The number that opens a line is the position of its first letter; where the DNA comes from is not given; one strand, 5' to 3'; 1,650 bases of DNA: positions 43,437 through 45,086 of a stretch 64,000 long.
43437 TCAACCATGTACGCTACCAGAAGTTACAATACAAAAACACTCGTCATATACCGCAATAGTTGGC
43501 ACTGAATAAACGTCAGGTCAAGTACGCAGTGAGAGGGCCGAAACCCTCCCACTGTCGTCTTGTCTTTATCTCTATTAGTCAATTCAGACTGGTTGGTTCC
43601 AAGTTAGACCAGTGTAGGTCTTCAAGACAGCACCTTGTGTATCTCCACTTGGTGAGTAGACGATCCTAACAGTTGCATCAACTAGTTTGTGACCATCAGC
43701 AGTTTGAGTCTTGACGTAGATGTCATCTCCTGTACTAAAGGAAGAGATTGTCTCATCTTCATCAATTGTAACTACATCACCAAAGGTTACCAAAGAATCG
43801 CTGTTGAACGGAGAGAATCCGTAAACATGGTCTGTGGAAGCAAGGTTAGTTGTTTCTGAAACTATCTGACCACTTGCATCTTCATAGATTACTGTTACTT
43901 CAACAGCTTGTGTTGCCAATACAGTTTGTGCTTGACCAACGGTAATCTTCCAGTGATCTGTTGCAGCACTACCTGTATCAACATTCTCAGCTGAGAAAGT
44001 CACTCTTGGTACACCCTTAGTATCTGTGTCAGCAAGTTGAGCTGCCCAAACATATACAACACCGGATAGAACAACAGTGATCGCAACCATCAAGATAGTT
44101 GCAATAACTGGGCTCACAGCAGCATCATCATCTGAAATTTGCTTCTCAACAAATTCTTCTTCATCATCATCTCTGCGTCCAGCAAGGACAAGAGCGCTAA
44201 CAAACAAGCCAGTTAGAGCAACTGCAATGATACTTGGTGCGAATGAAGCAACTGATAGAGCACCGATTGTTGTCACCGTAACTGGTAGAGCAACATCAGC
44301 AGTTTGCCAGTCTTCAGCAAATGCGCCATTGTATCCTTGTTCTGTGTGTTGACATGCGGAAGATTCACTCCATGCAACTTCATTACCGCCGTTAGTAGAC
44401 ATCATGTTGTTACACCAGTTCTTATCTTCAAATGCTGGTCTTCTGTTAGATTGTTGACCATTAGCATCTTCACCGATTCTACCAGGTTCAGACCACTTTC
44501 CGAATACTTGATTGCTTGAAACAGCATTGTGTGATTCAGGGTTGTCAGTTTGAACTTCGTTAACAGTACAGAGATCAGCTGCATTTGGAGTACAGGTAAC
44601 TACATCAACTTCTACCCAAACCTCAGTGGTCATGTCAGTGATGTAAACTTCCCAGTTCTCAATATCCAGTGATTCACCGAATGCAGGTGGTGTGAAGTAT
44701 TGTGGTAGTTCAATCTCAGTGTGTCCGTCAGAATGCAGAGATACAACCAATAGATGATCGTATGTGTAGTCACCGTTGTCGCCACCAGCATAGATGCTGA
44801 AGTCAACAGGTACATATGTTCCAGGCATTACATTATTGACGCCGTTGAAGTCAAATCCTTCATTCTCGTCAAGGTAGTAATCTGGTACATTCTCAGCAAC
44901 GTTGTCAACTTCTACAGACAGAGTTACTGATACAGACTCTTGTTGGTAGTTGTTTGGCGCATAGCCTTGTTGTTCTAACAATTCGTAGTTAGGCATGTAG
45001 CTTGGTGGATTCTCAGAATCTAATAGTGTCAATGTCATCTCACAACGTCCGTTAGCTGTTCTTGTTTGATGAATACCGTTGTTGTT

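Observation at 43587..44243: Giant 5514-aa adhesin-like protein fused in frame to an archaeal type IV pilin-like module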

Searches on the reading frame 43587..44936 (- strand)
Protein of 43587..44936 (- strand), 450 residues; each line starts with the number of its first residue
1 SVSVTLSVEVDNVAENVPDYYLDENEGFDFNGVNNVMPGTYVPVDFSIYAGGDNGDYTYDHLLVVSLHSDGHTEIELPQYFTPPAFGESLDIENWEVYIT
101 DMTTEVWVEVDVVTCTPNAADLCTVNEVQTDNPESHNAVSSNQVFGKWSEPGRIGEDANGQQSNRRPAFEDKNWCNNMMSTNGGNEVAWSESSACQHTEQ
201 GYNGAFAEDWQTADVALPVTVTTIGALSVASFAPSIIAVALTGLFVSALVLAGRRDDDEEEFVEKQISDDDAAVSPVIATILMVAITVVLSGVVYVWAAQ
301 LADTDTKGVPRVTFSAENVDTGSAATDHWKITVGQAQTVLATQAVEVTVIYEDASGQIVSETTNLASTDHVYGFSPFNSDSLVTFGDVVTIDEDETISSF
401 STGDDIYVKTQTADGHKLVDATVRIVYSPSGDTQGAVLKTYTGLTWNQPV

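Call 53: predict_structure(alignment_id=A2)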
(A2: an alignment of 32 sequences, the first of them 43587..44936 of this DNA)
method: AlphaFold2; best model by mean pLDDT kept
length: 450 residues; sequences in the alignment: 32
mean_pLDDT: 68.8   pTM: 0.60
mean pLDDT of the five models: 68.8, 67.9, 66.4, 56.4, 55.8
residues with pLDDT >= 90: 72; 70-90: 158; 50-70: 114; < 50: 106
segments of 3 or more residues with pLDDT < 50: 1-16, 132-136, 146-154, 165-174, 188-210, 228-240, 259-274, 298-307
pLDDT, mean of each block of 10 residues (from residue 1): 38 48 77 87 86 59 81 79 80 89 83 64 62 50 50 53 49 58 54 37 36 76 62 44 56 51 41 55 69 54 47 89 86 86 91 92 91 89 88 74 92 89 89 77 88
secondary structure, 60 per line:
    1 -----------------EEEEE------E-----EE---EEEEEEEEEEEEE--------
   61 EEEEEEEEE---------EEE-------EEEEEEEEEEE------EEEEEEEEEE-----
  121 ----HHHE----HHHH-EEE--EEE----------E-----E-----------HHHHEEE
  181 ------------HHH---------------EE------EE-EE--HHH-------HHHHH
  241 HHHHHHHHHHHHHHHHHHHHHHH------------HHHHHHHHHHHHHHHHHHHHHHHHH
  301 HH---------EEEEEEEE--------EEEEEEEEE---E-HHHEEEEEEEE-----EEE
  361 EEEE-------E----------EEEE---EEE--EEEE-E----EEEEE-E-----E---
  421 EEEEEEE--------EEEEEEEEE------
elements in order: E18-22 E40-52 E61-69 E79-81 E89-99 E106-115 H133-136 E138-140 E143-145 H174-177 E178-180 H236-263 H276-302 E312-319 E328-336 E345-352 E358-364 E383-386 E390-392 E395-398 E405-409 E421-427 E436-444

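Call 76: fold_search(model_id=the predicted structure, library=pdb)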
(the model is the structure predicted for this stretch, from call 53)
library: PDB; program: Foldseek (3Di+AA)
matches with E <= 10: 1662; with E <= 0.001: 2
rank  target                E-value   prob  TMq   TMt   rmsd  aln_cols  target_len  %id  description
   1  8fj5_A                5.8e-05  1.00  0.19  0.56   7.1       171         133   21  Structure of the Haloferax volcanii archaeal type IV pilus (released 2023-06-28)
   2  8rey_A                6.8e-04  1.00  0.15  0.38   9.0       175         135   22  Cuniculiplasma divulgatum filament (released 2025-01-01)
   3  9eq7_E                3.3e-03  0.99  0.18  0.39   8.0       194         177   11  Halobacterium salinarum archaellum filament (released 2024-07-17)
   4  7uaa_A                4.8e-03  0.90  0.17  0.21   9.3       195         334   14  CryoEM structure of the pancreatic ATP-sensitive potassium channel in the ATP-bound state with Kir6.2-CTD in the up co (released 2022-08-31)
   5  7u1s_A                5.4e-03  0.93  0.18  0.21  10.9       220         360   14  Cryo-EM structure of the pancreatic ATP-sensitive potassium channel bound to ATP and repaglinide with SUR1-out conform (released 2022-08-31)
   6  9pr5_A                6.0e-03  0.98  0.19  0.26  10.1       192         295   10  Cryo-EM structure of the human inward-rectifier potassium 7.1 channel (Kir7.1) extended state (released 2026-02-25)
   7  7u7m_A                6.0e-03  0.89  0.17  0.21   9.3       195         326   14  Cryo-EM structure of the pancreatic ATP-sensitive potassium channel in the presence of carbamazepine and ATP with Kir6 (released 2022-08-31)
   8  7tys_A                6.0e-03  0.89  0.17  0.20   9.3       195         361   14  Cryo-EM structure of the pancreatic ATP-sensitive potassium channel bound to ATP and repaglinide with Kir6.2-CTD in th (released 2022-08-31)
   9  2wln_A                8.8e-03  0.98  0.20  0.28   8.3       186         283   11  POTASSIUM CHANNEL FROM MAGNETOSPIRILLUM MAGNETOTACTICUM (released 2010-06-09)
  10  4p94_B                9.3e-03  0.99  0.18  0.48   5.4       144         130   13  The crystal structure of the soluble domain of Sulfolobus acidocaldarius FlaF (residues 35-164) (released 2015-04-22)
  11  9nms_A                9.3e-03  0.97  0.19  0.26   9.2       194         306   10  R162Q mutant of inwardly rectifying potassium channel Kir7.1 (released 2026-01-28)
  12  7u6y_A                9.3e-03  0.93  0.19  0.24   8.9       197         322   12  Cryo-EM structure of the pancreatic ATP-sensitive potassium channel in the presence of glibenclamide and ATP with Kir6 (released 2022-08-31)
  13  7tyt_A                9.3e-03  0.93  0.19  0.22   8.9       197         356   12  Cryo-EM structure of the pancreatic ATP-sensitive potassium channel bound to ATP and repaglinide with Kir6.2-CTD in th (released 2022-08-31)
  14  4lp8                  9.8e-03  0.97  0.19  0.27   8.5       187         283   10  A Novel Open-State Crystal Structure of the Prokaryotic Inward Rectifier KirBac3.1 (released 2013-11-20)
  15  4zbh                  1.0e-02  0.98  0.18  0.49   6.0       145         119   12  THE CRYSTAL STRUCTURE OF THE SOLUBLE DOMAIN OF SULFOLOBUS ACIDOCALDARIUS FLAF (released 2015-04-29)
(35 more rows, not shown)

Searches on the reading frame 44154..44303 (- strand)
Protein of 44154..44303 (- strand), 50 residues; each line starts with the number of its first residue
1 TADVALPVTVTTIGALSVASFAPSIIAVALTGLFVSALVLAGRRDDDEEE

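Call 64: search_protein_families(library=ncbifam, proteins=[window:44154-44303:-], max_evalue=10)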
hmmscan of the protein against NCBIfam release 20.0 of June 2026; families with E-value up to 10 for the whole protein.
seq(50 aa): 2 families
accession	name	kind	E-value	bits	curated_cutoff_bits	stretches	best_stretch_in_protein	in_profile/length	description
NF010310.2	PRK13747.1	equivalog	0.041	13.9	80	1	8-43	38-71/76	broad-spectrum mercury transporter MerE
NF001907.1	PRK00665.1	equivalog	1.7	8.8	60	1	25-37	13-25/31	cytochrome b6-f complex subunit V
